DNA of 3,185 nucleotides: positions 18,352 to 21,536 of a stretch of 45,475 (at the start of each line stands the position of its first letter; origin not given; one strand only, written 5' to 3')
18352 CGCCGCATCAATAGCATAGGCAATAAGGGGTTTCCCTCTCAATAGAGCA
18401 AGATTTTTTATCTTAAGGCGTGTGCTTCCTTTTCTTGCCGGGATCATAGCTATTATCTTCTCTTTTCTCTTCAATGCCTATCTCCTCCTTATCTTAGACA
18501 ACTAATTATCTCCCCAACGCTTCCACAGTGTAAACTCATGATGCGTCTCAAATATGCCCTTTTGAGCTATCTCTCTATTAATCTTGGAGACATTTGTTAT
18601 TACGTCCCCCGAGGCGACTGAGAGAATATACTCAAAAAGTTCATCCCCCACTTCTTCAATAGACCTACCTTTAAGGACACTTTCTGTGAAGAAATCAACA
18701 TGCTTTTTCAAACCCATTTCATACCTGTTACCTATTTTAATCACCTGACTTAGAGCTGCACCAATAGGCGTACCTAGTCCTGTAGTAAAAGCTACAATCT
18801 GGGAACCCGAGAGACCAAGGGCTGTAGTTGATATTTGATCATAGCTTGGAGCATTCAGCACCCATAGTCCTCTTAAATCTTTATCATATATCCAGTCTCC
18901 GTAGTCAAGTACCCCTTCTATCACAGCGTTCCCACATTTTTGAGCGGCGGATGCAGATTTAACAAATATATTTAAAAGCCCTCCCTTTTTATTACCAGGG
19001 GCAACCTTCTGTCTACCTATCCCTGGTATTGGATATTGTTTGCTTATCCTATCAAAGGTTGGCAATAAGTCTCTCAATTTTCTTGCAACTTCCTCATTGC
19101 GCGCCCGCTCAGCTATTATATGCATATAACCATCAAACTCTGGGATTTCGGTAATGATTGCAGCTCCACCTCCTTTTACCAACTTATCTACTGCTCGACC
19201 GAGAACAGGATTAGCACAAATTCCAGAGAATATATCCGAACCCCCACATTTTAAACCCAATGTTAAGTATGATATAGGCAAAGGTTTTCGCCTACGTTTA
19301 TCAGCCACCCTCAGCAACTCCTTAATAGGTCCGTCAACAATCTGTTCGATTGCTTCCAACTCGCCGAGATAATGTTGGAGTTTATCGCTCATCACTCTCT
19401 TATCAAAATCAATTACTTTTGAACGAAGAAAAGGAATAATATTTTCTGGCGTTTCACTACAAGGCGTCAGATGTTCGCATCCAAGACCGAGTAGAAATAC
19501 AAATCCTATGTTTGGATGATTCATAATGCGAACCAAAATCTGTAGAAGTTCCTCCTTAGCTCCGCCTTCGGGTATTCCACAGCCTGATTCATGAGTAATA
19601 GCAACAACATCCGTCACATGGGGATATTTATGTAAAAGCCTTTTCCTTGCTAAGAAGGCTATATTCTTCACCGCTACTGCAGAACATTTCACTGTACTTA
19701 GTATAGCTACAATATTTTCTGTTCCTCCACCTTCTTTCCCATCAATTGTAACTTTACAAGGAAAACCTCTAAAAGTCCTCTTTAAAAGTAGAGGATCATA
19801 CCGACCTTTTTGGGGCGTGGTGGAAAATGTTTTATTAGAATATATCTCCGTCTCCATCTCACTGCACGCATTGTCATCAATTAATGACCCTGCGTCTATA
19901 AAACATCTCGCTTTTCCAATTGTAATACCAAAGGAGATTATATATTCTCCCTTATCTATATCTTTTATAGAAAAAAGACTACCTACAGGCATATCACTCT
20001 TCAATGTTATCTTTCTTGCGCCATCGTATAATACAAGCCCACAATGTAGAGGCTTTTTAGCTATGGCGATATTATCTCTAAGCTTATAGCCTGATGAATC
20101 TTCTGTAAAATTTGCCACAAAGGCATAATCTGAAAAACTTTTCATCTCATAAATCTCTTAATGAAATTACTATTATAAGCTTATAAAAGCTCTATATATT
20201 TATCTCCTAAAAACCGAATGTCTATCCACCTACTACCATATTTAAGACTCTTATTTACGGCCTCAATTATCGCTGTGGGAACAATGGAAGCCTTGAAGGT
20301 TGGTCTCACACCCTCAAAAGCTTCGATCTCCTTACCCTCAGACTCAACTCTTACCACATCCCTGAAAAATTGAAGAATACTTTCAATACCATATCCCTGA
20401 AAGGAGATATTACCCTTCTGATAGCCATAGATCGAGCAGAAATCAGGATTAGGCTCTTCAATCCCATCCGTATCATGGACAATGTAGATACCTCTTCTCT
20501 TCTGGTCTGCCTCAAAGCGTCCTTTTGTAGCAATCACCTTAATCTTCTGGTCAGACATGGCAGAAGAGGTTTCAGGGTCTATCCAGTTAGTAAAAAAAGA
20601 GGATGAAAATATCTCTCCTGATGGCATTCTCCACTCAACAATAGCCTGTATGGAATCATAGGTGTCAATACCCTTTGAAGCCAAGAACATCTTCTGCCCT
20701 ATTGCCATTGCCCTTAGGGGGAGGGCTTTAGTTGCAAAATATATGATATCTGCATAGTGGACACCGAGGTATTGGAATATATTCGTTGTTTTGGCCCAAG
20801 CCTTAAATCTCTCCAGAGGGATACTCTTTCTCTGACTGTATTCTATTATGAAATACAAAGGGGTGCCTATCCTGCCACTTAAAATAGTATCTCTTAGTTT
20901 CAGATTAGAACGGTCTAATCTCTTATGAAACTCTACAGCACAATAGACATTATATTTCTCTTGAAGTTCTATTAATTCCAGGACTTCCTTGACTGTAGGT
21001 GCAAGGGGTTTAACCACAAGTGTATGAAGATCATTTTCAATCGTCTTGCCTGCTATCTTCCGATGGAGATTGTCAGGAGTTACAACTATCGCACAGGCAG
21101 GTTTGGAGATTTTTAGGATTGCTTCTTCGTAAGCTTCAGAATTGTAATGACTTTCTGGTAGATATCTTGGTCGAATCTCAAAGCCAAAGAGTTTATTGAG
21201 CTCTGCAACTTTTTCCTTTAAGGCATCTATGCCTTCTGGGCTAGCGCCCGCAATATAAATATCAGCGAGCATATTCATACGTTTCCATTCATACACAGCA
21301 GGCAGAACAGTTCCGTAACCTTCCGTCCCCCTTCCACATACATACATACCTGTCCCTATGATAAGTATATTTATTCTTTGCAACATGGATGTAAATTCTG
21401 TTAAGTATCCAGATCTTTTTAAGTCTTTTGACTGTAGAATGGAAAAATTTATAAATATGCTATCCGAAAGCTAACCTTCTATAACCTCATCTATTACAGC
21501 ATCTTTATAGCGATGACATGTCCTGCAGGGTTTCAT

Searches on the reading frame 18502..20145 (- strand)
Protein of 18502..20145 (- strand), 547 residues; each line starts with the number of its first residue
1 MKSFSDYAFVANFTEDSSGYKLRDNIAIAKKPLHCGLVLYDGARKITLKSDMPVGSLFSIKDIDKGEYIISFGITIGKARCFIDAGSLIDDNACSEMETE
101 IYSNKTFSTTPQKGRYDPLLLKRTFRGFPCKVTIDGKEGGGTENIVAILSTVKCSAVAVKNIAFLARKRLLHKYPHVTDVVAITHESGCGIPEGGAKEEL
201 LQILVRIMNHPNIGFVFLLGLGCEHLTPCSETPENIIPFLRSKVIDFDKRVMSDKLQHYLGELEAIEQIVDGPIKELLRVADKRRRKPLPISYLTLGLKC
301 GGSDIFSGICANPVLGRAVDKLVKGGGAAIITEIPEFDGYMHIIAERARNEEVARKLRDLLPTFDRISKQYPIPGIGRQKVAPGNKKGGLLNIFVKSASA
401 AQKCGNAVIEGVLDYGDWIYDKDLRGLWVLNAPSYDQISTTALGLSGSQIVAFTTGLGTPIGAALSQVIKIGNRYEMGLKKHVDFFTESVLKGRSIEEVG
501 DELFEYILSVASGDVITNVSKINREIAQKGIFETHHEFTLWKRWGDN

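Call 3: search_protein_families(library=pfam, proteins=[window:18502-20145:-], max_evalue=0.01)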
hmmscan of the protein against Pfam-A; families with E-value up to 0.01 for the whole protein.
window:18502-20145:- (547 aa): 2 families
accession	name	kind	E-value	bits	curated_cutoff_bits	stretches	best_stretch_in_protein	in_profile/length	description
PF20629.2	GD_AH_C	-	1.2e-61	208.6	26.8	1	291-525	1-233/242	D-galactarate/Altronate dehydratase, C-terminal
PF04295.18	GD_AH_second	-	1.6e-20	74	27.3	1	141-228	10-92/136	D-galactarate dehydratase/Altronate hydrolase, second domain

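Call 4: search_protein_families(library=ncbifam, proteins=[window:18502-20145:-], max_evalue=0.01)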
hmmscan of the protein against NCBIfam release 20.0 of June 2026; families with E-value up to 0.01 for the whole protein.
window:18502-20145:- (547 aa): 1 family
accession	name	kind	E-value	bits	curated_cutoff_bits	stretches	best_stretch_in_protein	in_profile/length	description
TIGR03248.1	galactar-dH20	equivalog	2.6e-75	253.8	730.85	1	24-517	9-487/507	galactarate dehydratase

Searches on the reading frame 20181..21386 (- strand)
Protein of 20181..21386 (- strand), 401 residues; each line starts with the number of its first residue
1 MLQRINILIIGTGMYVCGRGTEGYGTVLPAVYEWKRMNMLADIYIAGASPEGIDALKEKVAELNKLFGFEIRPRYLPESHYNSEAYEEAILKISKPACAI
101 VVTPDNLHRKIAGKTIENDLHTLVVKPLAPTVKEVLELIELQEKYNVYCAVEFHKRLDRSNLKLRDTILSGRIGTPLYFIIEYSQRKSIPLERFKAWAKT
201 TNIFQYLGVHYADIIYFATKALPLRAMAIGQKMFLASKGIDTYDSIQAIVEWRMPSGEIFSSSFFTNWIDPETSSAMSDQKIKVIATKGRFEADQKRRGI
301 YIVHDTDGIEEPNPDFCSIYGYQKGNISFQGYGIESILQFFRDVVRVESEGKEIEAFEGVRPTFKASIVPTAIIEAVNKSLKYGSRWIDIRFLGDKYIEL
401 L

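Call 7: search_protein_families(library=pfam, proteins=[window:20181-21386:-], max_evalue=0.001)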
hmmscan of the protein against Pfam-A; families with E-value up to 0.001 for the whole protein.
window:20181-21386:- (401 aa): 2 families
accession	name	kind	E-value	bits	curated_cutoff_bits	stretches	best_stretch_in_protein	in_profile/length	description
PF01408.29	GFO_IDH_MocA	-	1.6e-08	35.7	24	1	88-153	55-120/120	Oxidoreductase family, NAD-binding Rossmann fold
PF22725.1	GFO_IDH_MocA_C3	-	1.4e-07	31.9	27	1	162-292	2-124/124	GFO/IDH/MocA C-terminal domain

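Call 41: search_solved_structures(query=window:20181-21386:-, max_evalue=0.00001)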
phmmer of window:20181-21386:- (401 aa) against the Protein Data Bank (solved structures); distinct sequences matched with E-value up to 0.00001: 3.
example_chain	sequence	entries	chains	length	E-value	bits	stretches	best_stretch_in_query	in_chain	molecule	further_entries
2glx_A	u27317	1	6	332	3.3e-08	36.5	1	99-268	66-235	1,5-anhydro-D-fructose reductase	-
3ezy_A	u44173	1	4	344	5.2e-07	32.6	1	83-308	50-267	Dehydrogenase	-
3fhl_A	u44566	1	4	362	2.2e-06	30.5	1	98-185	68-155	Putative oxidoreductase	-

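Call 53: search_protein_families(library=ncbifam, proteins=[window:20181-21386:-], max_evalue=0.00001)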
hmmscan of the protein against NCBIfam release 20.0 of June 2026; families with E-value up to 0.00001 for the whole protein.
window:20181-21386:- (401 aa): 3 families
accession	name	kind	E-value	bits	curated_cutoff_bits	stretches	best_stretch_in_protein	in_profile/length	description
TIGR04380.1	myo_inos_iolG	equivalog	1.6e-15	56.8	355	1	88-315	57-274/330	inositol 2-dehydrogenase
NF040723.1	UDP-GlcNAcDh_Arch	equivalog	3.1e-11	43.3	450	1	81-220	45-178/302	UDP-N-acetylglucosamine 3-dehydrogenase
NF052479.1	LevoglcsnDh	equivalog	3.4e-07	29.3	650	1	99-190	75-168/386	levoglucosan dehydrogenase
